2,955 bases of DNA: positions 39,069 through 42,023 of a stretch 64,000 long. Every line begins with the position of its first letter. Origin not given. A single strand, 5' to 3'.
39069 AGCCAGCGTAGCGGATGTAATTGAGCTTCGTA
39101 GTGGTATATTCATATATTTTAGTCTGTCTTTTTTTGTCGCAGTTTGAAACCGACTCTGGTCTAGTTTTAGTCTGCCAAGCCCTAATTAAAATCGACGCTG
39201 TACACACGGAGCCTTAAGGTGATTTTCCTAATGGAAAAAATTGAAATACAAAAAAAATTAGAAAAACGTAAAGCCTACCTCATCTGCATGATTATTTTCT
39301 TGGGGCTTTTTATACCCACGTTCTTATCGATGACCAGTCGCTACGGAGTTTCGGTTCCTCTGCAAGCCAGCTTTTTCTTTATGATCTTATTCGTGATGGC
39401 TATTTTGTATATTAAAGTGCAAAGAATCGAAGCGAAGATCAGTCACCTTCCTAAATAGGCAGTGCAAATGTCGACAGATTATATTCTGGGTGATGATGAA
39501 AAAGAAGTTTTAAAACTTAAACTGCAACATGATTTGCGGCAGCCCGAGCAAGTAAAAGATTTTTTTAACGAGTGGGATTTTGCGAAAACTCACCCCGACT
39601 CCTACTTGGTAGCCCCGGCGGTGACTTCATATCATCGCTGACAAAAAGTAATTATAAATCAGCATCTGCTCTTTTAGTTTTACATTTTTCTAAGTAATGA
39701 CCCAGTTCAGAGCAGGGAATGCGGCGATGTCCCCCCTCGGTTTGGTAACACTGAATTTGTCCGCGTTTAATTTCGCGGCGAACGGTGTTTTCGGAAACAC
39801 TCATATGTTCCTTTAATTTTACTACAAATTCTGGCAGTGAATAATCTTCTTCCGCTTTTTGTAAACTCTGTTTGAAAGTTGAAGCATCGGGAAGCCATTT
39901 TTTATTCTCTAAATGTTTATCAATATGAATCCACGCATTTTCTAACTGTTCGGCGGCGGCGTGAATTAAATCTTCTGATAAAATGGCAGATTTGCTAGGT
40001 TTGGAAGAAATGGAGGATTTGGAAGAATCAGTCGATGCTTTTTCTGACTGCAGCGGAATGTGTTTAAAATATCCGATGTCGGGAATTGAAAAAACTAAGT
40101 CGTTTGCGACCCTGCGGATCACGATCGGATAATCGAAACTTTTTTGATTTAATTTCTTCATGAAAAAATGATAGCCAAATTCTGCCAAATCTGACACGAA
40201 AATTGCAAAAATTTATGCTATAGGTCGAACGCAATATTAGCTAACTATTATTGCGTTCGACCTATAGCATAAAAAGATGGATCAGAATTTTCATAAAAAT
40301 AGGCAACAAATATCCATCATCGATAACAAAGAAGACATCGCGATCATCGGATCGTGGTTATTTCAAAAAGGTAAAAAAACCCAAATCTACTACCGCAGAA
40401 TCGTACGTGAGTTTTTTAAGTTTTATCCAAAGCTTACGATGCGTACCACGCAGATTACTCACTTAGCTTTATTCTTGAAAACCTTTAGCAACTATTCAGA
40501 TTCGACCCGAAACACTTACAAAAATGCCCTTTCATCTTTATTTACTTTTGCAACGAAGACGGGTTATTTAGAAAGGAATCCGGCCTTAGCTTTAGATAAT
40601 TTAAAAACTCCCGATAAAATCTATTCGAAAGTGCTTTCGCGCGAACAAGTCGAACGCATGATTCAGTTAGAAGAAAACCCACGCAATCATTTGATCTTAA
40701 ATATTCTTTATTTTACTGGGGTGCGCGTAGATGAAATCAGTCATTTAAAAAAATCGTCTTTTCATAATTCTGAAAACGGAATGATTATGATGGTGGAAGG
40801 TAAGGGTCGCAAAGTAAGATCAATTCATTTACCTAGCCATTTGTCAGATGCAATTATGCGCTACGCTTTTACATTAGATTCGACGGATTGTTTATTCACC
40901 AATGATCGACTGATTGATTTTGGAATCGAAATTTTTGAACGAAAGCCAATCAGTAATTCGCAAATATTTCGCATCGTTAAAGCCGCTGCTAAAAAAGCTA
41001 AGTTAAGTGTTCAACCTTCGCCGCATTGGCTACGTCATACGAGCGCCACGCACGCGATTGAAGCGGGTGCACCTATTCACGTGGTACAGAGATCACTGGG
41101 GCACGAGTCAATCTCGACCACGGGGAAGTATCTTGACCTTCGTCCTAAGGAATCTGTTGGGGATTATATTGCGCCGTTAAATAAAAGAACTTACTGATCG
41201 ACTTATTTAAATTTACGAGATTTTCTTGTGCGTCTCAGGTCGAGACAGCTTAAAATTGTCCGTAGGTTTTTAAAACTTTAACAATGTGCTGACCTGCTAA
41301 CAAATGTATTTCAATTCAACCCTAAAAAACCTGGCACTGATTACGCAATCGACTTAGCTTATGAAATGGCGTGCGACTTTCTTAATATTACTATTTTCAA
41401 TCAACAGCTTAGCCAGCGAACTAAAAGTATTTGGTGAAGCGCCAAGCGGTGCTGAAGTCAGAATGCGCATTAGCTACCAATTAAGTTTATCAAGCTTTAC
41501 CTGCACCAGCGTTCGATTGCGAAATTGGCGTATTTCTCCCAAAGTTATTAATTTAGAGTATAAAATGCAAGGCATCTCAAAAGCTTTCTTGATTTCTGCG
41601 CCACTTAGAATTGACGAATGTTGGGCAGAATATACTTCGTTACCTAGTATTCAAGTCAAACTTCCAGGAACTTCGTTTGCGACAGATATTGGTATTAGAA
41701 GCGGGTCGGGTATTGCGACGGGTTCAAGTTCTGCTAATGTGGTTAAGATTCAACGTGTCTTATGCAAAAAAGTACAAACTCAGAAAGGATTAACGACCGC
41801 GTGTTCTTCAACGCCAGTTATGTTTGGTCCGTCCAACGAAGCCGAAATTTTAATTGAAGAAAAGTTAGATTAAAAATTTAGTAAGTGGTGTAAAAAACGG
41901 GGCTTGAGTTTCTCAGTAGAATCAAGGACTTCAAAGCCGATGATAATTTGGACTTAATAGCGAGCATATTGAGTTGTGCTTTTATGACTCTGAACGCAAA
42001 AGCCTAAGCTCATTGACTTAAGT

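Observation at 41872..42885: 996-bp transposase-less cassette with 22-bp terminal inverted repeats and a 9-bp flanking duplication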

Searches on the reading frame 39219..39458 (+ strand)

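Call 9: search_protein_families(library=pfam, proteins=[window:39219-39458:+], max_evalue=0.1)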
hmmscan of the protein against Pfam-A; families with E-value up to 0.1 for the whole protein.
window:39219-39458:+ (79 aa): 1 family
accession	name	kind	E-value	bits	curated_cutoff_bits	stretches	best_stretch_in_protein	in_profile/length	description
PF10066.14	DUF2304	-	0.005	17.5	25.5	1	21-77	37-96/106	Uncharacterized conserved protein (DUF2304)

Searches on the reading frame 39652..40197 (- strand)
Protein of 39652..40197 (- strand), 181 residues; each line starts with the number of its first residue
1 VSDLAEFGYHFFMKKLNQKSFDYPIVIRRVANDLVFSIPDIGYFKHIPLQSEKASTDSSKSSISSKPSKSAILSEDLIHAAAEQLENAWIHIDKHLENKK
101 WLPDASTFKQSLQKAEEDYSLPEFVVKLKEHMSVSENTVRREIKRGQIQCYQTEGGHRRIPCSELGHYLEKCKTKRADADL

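Call 9: search_protein_families(library=pfam, proteins=[window:39652-40197:-], max_evalue=0.1)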
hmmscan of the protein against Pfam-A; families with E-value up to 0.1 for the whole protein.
window:39652-40197:- (181 aa): 3 families
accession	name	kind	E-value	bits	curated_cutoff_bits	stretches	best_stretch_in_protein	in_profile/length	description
PF12728.13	HTH_17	-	1e-07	32.5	27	1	132-172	11-50/51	Helix-turn-helix domain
PF02197.22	RIIa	-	0.047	13.8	22.4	1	2-19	20-36/38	Regulatory subunit of type II PKA R-subunit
PF08220.18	HTH_DeoR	-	0.066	13.4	21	0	127-144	19-36/57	DeoR-like helix-turn-helix domain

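Call 71: search_protein_families(library=ncbifam, proteins=[window:39652-40197:-], max_evalue=0.01)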
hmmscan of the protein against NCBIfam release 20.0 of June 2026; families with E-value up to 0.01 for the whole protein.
window:39652-40197:- (181 aa): 4 families
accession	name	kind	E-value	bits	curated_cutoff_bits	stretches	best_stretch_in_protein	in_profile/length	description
TIGR01764.1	excise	domain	1.1e-06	28.9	28.8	1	132-171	11-49/49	excisionase family DNA-binding protein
NF033518.0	transpos_IS607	equivalog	7.3e-05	22.4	110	1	128-175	3-50/187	IS607 family transposase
NF033787.1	HTH_BldC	subfamily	0.00074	19.3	77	1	133-164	13-44/49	BldC family transcriptional regulator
NF007541.0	PRK10154.1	equivalog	0.0018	18.3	221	1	28-101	36-109/134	DUF2541 family protein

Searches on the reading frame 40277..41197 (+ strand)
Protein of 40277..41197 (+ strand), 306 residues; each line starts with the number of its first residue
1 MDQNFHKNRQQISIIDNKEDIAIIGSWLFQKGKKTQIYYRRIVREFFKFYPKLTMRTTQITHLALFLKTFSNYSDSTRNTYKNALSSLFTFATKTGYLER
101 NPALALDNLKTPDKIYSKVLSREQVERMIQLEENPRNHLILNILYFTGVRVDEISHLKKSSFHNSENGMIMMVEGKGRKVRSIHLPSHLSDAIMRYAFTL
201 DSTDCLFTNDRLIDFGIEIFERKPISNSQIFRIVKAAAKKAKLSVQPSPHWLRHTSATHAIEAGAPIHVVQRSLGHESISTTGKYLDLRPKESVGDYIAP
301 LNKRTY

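Call 9: search_protein_families(library=pfam, proteins=[window:40277-41197:+], max_evalue=0.1)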
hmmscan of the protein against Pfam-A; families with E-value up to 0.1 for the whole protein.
window:40277-41197:+ (306 aa): 4 families
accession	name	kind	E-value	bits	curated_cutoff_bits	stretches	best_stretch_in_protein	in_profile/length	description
PF00589.27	Phage_integrase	-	2.3e-30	106.1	27.1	1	119-290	2-170/172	Phage integrase family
PF13495.12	Phage_int_SAM_4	-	0.00026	21.8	27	1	32-90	15-76/85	Phage integrase, N-terminal SAM-like domain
PF02899.23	Phage_int_SAM_1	-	0.013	16.2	22.3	1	33-95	16-82/83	Phage integrase, N-terminal SAM-like domain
PF13102.12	Phage_int_SAM_5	-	0.054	14.3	22.3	1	33-102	19-92/98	Phage integrase SAM-like domain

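Call 71: search_protein_families(library=ncbifam, proteins=[window:40277-41197:+], max_evalue=0.01)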
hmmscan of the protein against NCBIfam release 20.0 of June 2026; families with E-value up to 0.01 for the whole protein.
window:40277-41197:+ (306 aa): 10 families
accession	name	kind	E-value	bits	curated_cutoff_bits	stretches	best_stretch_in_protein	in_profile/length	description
NF040815.2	recomb_XerA_Arch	equivalog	2.7e-43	148.4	220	1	31-289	12-255/263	site-specific tyrosine recombinase/integron integrase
TIGR02224.1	recomb_XerC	equivalog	2.5e-38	132.1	335.15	1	32-289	14-278/295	tyrosine recombinase XerC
NF001399.0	PRK00283.1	subfamily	9.6e-37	126.8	279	1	34-285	25-280/300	tyrosine recombinase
TIGR02225.1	recomb_XerD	equivalog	2.5e-36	125.5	329.6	1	33-286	15-272/290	site-specific tyrosine recombinase XerD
TIGR02249.1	integrase_gron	subfamily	3.4e-27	95.6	265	2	33-197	16-177/315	integron integrase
NF002331.0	PRK01287.1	subfamily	5.3e-21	75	371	1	72-285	94-309/365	site-specific tyrosine recombinase XerC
NF011946.0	PRK15417.1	equivalog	3e-17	62.8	435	2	34-193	32-188/337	integron integrase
NF003462.0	PRK05084.1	equivalog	1e-13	50.8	267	1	116-292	178-348/360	tyrosine recombinase XerS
NF007371.0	PRK09871.1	subfamily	6.8e-08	32.3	222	1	223-285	109-171/198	tyrosine-type DNA invertase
NF007370.0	PRK09870.1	subfamily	1.4e-07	31.4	221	1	222-285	113-176/200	tyrosine-type DNA invertase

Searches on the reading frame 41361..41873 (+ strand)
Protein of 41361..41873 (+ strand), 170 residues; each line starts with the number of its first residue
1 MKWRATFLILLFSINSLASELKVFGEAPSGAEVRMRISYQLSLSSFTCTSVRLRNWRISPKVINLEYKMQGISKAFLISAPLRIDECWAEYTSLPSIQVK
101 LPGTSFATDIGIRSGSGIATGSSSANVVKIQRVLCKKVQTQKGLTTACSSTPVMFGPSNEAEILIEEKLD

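Call 9: search_protein_families(library=pfam, proteins=[window:41361-41873:+], max_evalue=0.1)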
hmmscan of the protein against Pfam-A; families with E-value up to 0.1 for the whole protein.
window:41361-41873:+ (170 aa): 0 families

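Call 30: find_homologous_proteins(query=window:41361-41873:+, max_evalue=0.001)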
Query window:41361-41873:+ (170 aa): 1 proteins with E <= 0.001 among 58 candidates.
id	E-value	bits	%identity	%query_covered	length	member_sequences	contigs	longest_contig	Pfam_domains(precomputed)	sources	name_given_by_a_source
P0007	3.8e-104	363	100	100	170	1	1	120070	-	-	-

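Call 71: search_protein_families(library=ncbifam, proteins=[window:41361-41873:+], max_evalue=0.01)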
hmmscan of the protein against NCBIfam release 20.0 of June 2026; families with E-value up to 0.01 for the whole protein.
window:41361-41873:+ (170 aa): 0 families
